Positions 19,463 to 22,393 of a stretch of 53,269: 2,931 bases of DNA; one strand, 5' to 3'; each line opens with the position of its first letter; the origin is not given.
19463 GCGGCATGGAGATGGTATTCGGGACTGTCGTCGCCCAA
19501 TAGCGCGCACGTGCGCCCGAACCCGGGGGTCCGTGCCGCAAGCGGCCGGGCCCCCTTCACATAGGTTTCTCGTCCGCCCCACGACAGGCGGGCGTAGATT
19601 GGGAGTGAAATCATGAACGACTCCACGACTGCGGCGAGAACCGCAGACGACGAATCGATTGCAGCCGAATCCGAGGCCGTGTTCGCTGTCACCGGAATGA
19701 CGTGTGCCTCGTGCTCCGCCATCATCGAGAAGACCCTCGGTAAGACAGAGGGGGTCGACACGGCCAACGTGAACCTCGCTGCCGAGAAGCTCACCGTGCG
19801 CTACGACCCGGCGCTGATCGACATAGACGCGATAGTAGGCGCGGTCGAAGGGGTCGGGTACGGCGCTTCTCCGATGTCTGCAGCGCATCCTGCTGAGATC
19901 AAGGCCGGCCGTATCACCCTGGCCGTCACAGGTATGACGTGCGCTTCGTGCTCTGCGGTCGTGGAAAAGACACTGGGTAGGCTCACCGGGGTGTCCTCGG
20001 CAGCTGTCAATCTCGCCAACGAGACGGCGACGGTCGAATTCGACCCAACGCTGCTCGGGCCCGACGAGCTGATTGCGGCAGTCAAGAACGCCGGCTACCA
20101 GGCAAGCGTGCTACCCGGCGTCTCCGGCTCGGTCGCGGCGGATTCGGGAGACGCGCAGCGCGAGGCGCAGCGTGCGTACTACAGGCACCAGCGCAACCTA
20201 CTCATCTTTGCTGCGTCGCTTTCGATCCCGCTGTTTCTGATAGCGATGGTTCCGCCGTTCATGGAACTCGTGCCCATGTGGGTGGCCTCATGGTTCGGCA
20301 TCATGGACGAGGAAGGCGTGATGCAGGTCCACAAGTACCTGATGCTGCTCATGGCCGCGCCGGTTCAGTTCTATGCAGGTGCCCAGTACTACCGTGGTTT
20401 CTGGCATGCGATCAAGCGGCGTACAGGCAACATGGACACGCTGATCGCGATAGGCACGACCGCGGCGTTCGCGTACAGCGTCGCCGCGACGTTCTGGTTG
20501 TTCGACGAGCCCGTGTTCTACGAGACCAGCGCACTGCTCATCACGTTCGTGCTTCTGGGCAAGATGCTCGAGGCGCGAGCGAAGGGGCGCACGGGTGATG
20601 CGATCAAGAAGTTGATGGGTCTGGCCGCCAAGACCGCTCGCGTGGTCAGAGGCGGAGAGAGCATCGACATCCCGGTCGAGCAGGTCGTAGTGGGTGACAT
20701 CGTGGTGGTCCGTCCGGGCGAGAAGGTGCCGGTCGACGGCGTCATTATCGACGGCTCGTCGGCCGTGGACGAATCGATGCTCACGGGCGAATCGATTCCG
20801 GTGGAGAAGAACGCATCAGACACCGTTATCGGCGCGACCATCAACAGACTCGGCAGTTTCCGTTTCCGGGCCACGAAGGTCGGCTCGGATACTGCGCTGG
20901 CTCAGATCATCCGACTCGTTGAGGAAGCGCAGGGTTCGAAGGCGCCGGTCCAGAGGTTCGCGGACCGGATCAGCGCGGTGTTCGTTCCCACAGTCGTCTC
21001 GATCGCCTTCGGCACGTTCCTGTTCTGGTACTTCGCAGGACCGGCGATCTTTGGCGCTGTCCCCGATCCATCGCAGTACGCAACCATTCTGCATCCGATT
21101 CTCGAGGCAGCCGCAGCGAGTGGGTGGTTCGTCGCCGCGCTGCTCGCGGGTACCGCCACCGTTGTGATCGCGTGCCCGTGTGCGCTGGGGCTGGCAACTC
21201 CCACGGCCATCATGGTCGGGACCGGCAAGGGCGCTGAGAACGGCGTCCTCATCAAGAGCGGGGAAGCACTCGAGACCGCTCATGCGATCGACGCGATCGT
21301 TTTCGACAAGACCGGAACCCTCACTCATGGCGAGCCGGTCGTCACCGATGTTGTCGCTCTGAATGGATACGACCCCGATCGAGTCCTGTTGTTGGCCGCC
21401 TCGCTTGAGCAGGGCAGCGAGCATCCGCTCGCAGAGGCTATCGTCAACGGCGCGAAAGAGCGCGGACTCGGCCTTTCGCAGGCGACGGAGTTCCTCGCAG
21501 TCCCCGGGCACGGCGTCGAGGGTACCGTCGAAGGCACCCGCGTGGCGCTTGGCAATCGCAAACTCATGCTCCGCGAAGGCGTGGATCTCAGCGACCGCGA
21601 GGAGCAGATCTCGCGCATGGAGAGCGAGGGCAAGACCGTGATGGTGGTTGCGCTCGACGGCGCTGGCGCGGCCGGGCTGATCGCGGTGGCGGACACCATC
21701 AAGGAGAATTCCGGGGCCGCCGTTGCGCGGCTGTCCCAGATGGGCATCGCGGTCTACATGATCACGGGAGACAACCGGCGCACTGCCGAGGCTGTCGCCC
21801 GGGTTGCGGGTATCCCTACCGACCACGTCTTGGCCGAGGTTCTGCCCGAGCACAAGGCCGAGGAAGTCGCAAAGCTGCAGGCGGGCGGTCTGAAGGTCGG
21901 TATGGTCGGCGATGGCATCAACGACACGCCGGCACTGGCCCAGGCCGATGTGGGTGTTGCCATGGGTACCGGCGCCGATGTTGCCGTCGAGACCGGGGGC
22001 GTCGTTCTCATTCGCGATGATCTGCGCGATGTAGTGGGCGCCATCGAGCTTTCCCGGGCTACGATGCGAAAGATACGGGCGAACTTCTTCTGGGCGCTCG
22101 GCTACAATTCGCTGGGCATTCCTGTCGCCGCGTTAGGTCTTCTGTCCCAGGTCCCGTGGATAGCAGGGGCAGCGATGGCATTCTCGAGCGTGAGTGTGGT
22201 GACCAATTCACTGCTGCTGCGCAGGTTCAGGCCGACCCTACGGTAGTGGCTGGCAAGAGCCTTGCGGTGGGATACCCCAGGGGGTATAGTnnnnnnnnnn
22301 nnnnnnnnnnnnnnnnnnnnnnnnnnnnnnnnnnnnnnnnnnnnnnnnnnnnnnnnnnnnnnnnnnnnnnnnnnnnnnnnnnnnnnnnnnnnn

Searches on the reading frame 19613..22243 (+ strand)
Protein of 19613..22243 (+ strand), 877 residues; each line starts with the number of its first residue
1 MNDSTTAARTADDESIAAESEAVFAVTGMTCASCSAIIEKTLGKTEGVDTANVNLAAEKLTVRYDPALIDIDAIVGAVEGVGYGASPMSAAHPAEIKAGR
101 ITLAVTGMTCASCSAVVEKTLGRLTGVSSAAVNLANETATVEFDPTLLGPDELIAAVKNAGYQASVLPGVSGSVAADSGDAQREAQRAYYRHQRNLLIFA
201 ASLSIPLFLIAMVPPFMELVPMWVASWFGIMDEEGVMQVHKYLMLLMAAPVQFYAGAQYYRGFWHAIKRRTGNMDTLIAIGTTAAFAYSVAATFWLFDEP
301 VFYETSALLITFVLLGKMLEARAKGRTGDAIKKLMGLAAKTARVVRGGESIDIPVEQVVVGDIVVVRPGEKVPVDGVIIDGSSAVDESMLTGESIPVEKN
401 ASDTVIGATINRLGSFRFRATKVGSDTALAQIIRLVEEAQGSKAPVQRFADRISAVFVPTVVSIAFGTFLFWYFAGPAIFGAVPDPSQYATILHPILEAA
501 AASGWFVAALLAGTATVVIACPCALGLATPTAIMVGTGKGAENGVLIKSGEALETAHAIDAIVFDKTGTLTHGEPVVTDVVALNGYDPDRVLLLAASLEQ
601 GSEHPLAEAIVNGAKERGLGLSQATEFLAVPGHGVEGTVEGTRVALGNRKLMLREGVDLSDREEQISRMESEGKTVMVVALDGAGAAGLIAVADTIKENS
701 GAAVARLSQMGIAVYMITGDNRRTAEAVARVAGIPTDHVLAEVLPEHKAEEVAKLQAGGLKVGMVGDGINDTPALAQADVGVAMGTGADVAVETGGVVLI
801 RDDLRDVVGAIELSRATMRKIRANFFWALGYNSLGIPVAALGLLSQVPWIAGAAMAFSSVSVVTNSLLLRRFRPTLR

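Call 64: search_protein_families(library=pfam, proteins=[window:19613-22243:+], max_evalue=0.00001)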
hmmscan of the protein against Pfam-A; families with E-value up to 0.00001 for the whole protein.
window:19613-22243:+ (877 aa): 3 families
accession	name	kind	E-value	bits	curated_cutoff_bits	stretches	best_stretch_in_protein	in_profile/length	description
PF00122.25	E1-E2_ATPase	-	5.6e-57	192.6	28.1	1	337-542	2-180/181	E1-E2 ATPase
PF00702.32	Hydrolase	-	3.5e-37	129.1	26.4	1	559-779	1-191/191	haloacid dehalogenase-like hydrolase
PF00403.32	HMA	-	5.5e-37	126.4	24.8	2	102-163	1-62/62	Heavy-metal-associated domain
